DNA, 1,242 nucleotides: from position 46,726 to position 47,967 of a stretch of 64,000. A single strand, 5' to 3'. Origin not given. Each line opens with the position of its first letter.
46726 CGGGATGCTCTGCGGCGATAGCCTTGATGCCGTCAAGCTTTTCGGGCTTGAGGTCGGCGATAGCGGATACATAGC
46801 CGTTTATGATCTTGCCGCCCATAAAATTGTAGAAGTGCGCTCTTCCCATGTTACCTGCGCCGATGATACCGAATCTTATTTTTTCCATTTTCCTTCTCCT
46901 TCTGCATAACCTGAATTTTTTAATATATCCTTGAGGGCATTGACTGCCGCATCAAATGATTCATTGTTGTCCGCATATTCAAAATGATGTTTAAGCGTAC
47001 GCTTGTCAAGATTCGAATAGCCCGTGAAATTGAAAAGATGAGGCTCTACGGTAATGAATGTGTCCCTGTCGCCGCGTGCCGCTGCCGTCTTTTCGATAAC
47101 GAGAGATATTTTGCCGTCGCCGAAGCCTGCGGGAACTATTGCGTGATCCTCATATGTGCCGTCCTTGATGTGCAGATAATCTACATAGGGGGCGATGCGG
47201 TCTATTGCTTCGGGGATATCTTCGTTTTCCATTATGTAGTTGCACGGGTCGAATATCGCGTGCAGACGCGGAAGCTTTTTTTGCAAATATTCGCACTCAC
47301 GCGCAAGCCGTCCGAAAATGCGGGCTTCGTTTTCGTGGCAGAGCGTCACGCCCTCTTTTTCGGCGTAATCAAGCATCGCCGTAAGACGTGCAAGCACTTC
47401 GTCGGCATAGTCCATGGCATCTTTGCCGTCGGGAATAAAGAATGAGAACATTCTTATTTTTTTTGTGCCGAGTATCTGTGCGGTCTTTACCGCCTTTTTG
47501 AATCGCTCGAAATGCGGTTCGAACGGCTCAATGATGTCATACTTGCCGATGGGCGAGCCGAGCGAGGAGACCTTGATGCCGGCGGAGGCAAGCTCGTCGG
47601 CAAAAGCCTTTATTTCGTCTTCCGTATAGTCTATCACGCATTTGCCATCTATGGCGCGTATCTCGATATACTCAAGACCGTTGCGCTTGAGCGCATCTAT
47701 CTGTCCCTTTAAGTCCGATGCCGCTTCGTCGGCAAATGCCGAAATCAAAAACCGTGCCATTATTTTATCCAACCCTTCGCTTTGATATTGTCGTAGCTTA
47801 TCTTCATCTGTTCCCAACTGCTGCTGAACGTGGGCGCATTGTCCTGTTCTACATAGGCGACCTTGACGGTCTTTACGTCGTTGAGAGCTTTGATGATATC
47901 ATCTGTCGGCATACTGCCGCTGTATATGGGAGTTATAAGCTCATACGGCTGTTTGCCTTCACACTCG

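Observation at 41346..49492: Two Gfo/Idh/MocA + two TIM-barrel genes fused to uxaC-uxuA-uxuB: possible non-hydrolytic (oxidation/elimination) route to hexuronate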

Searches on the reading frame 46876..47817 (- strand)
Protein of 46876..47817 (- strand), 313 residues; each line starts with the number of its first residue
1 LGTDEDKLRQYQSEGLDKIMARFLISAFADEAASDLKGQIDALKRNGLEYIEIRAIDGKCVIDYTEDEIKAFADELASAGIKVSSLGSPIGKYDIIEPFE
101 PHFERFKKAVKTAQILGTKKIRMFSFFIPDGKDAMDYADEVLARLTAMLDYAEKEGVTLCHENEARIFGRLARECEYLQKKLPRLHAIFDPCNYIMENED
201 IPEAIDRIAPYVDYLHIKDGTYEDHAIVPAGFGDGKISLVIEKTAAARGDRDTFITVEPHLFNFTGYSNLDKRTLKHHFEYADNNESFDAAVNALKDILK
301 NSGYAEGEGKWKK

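Call 3: search_protein_families(library=pfam, proteins=[window:46876-47817:-])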
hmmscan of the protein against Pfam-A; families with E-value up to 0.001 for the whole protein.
window:46876-47817:- (313 aa): 1 family
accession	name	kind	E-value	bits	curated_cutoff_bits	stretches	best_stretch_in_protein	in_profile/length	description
PF01261.30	AP_endonuc_2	-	1.4e-19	71.3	31.1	1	40-233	1-205/249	Xylose isomerase-like TIM barrel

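Call 4: search_protein_families(library=ncbifam, proteins=[window:46876-47817:-])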
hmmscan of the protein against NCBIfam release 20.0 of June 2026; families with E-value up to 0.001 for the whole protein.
window:46876-47817:- (313 aa): 0 families

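Call 10: search_solved_structures(query=window:46879-47760:-, max_evalue=0.01)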
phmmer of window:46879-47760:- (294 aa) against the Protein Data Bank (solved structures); distinct sequences matched with E-value up to 0.01: 1.
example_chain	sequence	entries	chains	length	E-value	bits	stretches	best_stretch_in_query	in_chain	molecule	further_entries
8z1i_A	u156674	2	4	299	0.0021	20.8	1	105-201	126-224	Art22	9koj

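Call 38: find_homologous_proteins(query=window:46879-47760:-, max_evalue=1e-10)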
Query window:46879-47760:- (294 aa): 2572 proteins with E <= 1e-10 among 6406 candidates; the best 120 are listed.
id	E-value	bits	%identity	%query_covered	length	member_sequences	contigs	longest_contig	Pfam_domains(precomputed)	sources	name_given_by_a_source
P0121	1.3e-194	663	100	100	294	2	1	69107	PF01261.31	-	-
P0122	1.8e-140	485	74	100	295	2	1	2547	PF01261.31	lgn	-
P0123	1.5e-139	482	72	100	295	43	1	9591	PF01261.31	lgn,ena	-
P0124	6.3e-135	467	70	100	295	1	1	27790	PF01261.31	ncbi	-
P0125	2.0e-134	466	72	100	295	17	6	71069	PF01261.31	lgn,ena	-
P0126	2.6e-133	462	69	100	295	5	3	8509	PF01261.31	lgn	-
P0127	2.8e-133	462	71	100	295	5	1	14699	PF01261.31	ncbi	-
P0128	1.8e-131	456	69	100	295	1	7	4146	PF01261.31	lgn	-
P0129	1.5e-130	453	69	100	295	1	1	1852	PF01261.31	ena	-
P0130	2.2e-130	452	70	100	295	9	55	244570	PF01261.31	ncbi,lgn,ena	-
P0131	7.4e-130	451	71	100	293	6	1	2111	PF01261.31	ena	-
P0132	3.0e-129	449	71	100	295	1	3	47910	PF01261.31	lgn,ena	-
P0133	4.1e-129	448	69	100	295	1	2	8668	PF01261.31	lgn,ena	-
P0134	3.1e-124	432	66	100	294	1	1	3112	PF01261.31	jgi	-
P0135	9.1e-124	431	66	100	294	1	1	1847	PF01261.31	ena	-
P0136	6.0e-122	425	65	100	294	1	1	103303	PF01261.31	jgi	jgi:sugar phosphate isomerase/epimerase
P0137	1.0e-119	417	64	100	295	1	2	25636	PF01261.31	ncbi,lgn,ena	-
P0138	1.8e-119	417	64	100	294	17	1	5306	PF01261.31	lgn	-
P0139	5.8e-119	415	62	100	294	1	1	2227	PF01261.31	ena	-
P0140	6.0e-118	412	62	100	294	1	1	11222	PF01261.31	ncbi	-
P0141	5.1e-117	409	63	100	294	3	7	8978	PF01261.31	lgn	-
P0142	1.5e-116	407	63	100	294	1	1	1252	PF01261.31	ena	-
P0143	1.1e-115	404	62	100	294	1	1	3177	PF01261.31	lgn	-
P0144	8.6e-114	398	63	100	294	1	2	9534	PF01261.31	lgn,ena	-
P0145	2.7e-113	396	61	100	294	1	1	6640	PF01261.31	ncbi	-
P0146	4.0e-112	392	60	100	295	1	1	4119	PF01261.31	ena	-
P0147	2.7e-110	386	61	100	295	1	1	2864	PF01261.31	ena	-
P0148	6.3e-110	385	61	100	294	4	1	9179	PF01261.31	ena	-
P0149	1.6e-109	384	61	100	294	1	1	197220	PF01261.31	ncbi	-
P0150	5.5e-109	382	59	100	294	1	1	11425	PF01261.31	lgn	-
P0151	5.7e-109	382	60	100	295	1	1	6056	PF01261.31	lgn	-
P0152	6.6e-109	382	59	100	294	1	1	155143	PF01261.31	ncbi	-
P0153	1.2e-108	381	61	100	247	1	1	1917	PF01261.31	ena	-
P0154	2.9e-108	380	60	100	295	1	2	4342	PF01261.31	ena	-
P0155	4.2e-90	320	52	100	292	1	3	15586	PF01261.31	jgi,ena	-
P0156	3.6e-87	311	51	97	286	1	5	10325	PF01261.31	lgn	-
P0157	5.3e-87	310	52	96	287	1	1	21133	PF01261.31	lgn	-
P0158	9.9e-87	309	51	97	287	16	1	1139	PF01261.31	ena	-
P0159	1.1e-86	309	52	100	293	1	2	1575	PF01261.31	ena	-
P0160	4.0e-86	307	51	97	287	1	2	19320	PF01261.31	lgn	-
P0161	5.9e-86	307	52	97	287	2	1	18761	PF01261.31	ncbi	-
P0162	7.2e-86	306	53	100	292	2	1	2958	PF01261.31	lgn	-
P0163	2.1e-85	305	51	99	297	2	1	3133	PF01261.31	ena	-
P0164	1.3e-84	302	49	100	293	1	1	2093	PF01261.31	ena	-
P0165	5.8e-84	300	50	100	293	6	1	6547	PF01261.31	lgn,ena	-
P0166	9.4e-84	299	49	100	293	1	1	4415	PF01261.31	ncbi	-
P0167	9.9e-84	299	51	100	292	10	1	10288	PF01261.31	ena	-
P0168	1.2e-83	299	50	100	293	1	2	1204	PF01261.31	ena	-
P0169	1.0e-82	296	51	100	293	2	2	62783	PF01261.31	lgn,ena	-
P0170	3.2e-82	294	49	100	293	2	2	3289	PF01261.31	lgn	-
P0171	3.8e-82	294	49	100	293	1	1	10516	PF01261.31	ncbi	-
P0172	5.9e-82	293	49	100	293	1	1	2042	PF01261.31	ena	-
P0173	6.8e-82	293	49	99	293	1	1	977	PF01261.31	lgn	-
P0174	7.8e-82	293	50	100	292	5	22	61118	PF01261.31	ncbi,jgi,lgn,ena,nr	ncbi:MAG: sugar phosphate isomerase/epimerase [Clostridia bacterium]|nr:sugar phosphate isomerase/ep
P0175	8.1e-82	293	48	100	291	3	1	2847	PF01261.31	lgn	-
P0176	8.6e-82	293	50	97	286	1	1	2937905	PF01261.31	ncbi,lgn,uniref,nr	ncbi:TIM barrel protein [Paludicola sp. MB14-C6]|uniref:sugar phosphate isomerase/epimerase family p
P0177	9.1e-82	293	51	100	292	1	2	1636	PF01261.31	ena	-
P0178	9.3e-82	293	49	100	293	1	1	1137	PF01261.31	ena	-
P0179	1.1e-81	293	50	99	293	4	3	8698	PF01261.31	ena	-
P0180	1.1e-81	293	52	99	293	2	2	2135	PF01261.31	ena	-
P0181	1.7e-81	292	50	100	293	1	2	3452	PF01261.31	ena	-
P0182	1.8e-81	292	48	100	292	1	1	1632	PF01261.31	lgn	-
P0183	1.9e-81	292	50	96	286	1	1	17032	PF01261.31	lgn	-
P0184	3.0e-81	291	50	100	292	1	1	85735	PF01261.31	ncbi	-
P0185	3.2e-81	291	49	100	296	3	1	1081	PF01261.31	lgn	-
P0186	3.2e-81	291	48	100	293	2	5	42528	PF01261.31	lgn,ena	-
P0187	3.9e-81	291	50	100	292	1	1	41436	PF01261.31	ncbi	-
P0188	4.2e-81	291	49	100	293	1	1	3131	PF01261.31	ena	-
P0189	4.4e-81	291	48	100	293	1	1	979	PF01261.31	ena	-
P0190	4.9e-81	290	49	100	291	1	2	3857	PF01261.31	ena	-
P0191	5.0e-81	290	49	99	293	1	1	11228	PF01261.31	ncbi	-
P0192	5.1e-81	290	48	100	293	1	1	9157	PF01261.31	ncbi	-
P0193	7.0e-81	290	51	97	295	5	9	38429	PF01261.31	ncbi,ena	-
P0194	9.1e-81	290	48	100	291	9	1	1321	PF01261.31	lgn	-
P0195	1.2e-80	289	49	100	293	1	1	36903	PF01261.31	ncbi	-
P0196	1.2e-80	289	49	100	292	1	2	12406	PF01261.31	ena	-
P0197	1.2e-80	289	48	100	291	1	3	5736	PF01261.31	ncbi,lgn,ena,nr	ncbi:MAG: sugar phosphate isomerase/epimerase [Clostridia bacterium]|nr:sugar phosphate isomerase/ep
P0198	1.5e-80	289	48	100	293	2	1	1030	PF01261.31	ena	-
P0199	1.7e-80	289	49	100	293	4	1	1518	PF01261.31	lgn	-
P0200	2.2e-80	288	50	100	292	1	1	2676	PF01261.31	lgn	-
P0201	2.6e-80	288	48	100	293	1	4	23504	PF01261.31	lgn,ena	-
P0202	2.8e-80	288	48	100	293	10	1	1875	PF01261.31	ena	-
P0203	3.1e-80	288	48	100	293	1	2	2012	PF01261.31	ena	-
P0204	3.1e-80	288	50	97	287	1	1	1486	PF01261.31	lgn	-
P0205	3.6e-80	288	47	100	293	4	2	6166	PF01261.31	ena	-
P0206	4.0e-80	287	50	97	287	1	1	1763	PF01261.31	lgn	-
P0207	4.0e-80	287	49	100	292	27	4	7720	PF01261.31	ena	-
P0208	5.5e-80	287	49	100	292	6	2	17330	PF01261.31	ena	-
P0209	5.5e-80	287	48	100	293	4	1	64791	PF01261.31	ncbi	-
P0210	6.4e-80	287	49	100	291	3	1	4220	PF01261.31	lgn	-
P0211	8.4e-80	286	47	100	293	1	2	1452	PF01261.31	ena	-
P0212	9.3e-80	286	50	97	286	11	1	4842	PF01261.31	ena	-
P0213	9.5e-80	286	49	97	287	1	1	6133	PF01261.31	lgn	-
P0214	1.0e-79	286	48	100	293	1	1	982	PF01261.31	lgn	-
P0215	1.1e-79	286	49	100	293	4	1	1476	PF01261.31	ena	-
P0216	1.3e-79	286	50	100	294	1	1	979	PF01261.31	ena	-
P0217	1.3e-79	286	48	100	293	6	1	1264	PF01261.31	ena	-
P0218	1.4e-79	286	47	100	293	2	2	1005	PF01261.31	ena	-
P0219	1.4e-79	286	47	100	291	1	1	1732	PF01261.31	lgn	-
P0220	1.5e-79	286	49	100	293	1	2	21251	PF01261.31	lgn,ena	-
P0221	1.7e-79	285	48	100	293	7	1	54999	PF01261.31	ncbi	-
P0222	1.8e-79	285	47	100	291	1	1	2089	PF01261.31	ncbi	-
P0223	2.0e-79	285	49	97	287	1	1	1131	PF01261.31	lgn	-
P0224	2.0e-79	285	50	100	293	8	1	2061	PF01261.31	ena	-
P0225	2.2e-79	285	49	100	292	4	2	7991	PF01261.31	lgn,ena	-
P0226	2.2e-79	285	49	100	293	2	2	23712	PF01261.31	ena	-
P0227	2.5e-79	285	49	99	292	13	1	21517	PF01261.31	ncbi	-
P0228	2.5e-79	285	48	100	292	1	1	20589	PF01261.31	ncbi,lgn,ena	-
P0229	2.8e-79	285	47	100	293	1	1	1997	PF01261.31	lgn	-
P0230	3.0e-79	285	47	99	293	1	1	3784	PF01261.31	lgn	-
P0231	3.4e-79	284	47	100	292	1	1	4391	PF01261.31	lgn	-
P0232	3.8e-79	284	48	100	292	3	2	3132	PF01261.31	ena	-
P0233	3.9e-79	284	49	100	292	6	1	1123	PF01261.31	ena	-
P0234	4.5e-79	284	50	100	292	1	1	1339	PF01261.31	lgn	-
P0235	5.0e-79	284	48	100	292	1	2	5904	PF01261.31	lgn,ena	-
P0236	6.0e-79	284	49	100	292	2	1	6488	PF01261.31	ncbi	-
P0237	6.3e-79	284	47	100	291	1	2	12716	PF01261.31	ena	-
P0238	6.3e-79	284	49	97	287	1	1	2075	PF01261.31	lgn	-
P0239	6.3e-79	284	48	100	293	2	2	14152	PF01261.31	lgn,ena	-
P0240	6.3e-79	283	48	100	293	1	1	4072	PF01261.31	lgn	-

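Call 41: find_encoding_contigs(protein=P0176, flank=10000, max_places=2)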
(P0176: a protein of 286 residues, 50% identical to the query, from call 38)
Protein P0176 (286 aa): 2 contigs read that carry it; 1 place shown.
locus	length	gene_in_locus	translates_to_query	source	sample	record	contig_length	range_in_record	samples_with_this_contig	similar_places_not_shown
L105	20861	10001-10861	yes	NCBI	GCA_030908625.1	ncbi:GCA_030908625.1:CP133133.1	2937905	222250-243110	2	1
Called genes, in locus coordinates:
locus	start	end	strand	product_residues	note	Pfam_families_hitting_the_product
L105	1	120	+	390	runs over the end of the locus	PF02133:Transp_cyt_pur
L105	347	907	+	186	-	PF09512:ThiW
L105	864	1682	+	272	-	PF02110:HK, PF01256:Carb_kinase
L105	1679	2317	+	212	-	PF02581:TMP-TENI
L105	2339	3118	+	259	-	PF01256:Carb_kinase, PF08543:Phos_pyr_kin, PF00294:PfkB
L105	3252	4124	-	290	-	PF02311:AraC_binding, PF07883:Cupin_2 (weak), PF00165:HTH_AraC (weak), PF12833:HTH_18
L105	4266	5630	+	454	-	PF02614:UxaC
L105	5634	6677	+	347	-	PF03786:UxuA, PF01261:AP_endonuc_2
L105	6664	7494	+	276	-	PF00106:adh_short, PF13561:adh_short_C2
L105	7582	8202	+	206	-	PF01081:Aldolase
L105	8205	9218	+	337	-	PF00294:PfkB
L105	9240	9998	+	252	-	PF01261:AP_endonuc_2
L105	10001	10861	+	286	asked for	PF01261:AP_endonuc_2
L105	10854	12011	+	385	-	PF01408:GFO_IDH_MocA, PF02894:GFO_IDH_MocA_C, PF22725:GFO_IDH_MocA_C3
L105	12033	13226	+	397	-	PF07969:Amidohydro_3 (faint), PF01979:Amidohydro_1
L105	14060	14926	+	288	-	PF01261:AP_endonuc_2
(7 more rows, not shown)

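Call 46: predict_structure(alignment_id=A1)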
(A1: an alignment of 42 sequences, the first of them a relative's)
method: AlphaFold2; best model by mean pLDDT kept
length: 294 residues; sequences in the alignment: 42
mean_pLDDT: 93.3   pTM: 0.90
mean pLDDT of the five models: 93.3, 93.1, 92.9, 93.0, 92.8
residues with pLDDT >= 90: 255; 70-90: 22; 50-70: 17; < 50: 0
segments of 3 or more residues with pLDDT < 50: none
pLDDT, mean of each block of 10 residues (from residue 1): 94 95 98 94 97 98 92 86 96 98 95 95 98 98 94 97 98 96 98 96 92 96 97 94 65 64 92 97 95 96
secondary structure, 60 per line:
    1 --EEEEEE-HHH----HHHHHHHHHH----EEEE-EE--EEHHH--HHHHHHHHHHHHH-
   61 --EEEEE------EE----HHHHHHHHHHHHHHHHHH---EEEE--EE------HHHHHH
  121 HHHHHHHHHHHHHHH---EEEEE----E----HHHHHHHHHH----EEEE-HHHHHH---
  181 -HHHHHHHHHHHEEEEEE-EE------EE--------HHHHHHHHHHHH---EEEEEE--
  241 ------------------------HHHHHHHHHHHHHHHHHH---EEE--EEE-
elements in order: E3-8 H17-26 E31-34 H47-59 E63-67 H80-97 E101-104 H115-135 E139-143 H153-162 E167-170 H172-177 H182-192 E193-198 H218-229 E233-238 H265-282 E286-288 E291-293

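Call 50: fold_search(model_id=the predicted structure, library=pdb)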
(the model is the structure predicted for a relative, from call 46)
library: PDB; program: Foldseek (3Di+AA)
matches with E <= 10: 1930; with E <= 0.001: 539
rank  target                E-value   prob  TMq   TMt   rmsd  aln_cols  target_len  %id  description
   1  8xiv                  4.7e-14  1.00  0.72  0.73   4.5       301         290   17  Production of D-psicose (released 2024-12-25)
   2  8xix                  5.9e-13  1.00  0.70  0.71   4.8       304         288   17  KeDt3e within Co (released 2024-12-25)
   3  3vyl_A                9.9e-13  1.00  0.71  0.71   4.4       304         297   20  Structure of L-ribulose 3-epimerase (released 2013-10-02)
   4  4ytr_B                1.3e-12  1.00  0.75  0.75   4.0       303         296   16  Crystal structure of D-tagatose 3-epimerase C66S from Pseudomonas cichorii in complex with 1-deoxy L-tagatose (released 2016-03-23)
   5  8z1i_B                1.8e-12  1.00  0.70  0.75   4.0       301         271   16  Crystal structure of the isomerase Art22 with ethylene glycol (released 2025-04-16)
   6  8z1i_A                2.4e-12  1.00  0.74  0.79   3.3       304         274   15  Crystal structure of the isomerase Art22 with ethylene glycol (released 2025-04-16)
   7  3dx5                  2.7e-12  1.00  0.69  0.73   4.2       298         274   13  Crystal structure of the probable 3-DHS dehydratase AsbF involved in the petrobactin synthesis from Bacillus anthracis (released 2008-09-02)
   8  9koj_A                3.0e-12  1.00  0.71  0.75   3.8       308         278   16  Crystal structure of the isomerase Art22 (released 2025-07-30)
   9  3cqj_B                3.3e-12  1.00  0.75  0.79   3.8       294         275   15  Crystal Structure of L-xylulose-5-phosphate 3-epimerase UlaE (form B) complex with Zn2+ (released 2008-11-25)
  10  3cqi_A                3.5e-12  1.00  0.73  0.77   3.8       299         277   14  Crystal Structure of L-xylulose-5-phosphate 3-epimerase UlaE (form B) complex with sulfate (released 2008-11-25)
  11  3cqi_B                4.0e-12  1.00  0.72  0.77   4.3       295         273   14  Crystal Structure of L-xylulose-5-phosphate 3-epimerase UlaE (form B) complex with sulfate (released 2008-11-25)
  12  8yec_E                4.2e-12  1.00  0.69  0.69   4.8       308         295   18  Crystal structure of L-ribulose 3-epimerase in complex with D-allulose (released 2025-02-12)
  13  4xsl_B                4.7e-12  1.00  0.74  0.75   4.0       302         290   17  Crystal strcutre of D-tagatose 3-epimerase C66S from Pseudomonas cichorii in complex with glycerol (released 2016-01-27)
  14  3tva_B                4.7e-12  1.00  0.68  0.72   4.3       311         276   17  Crystal Structure of Xylose isomerase domain protein from Planctomyces limnophilus (released 2011-10-05)
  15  4xsl_D                5.0e-12  1.00  0.74  0.74   4.1       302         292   16  Crystal strcutre of D-tagatose 3-epimerase C66S from Pseudomonas cichorii in complex with glycerol (released 2016-01-27)
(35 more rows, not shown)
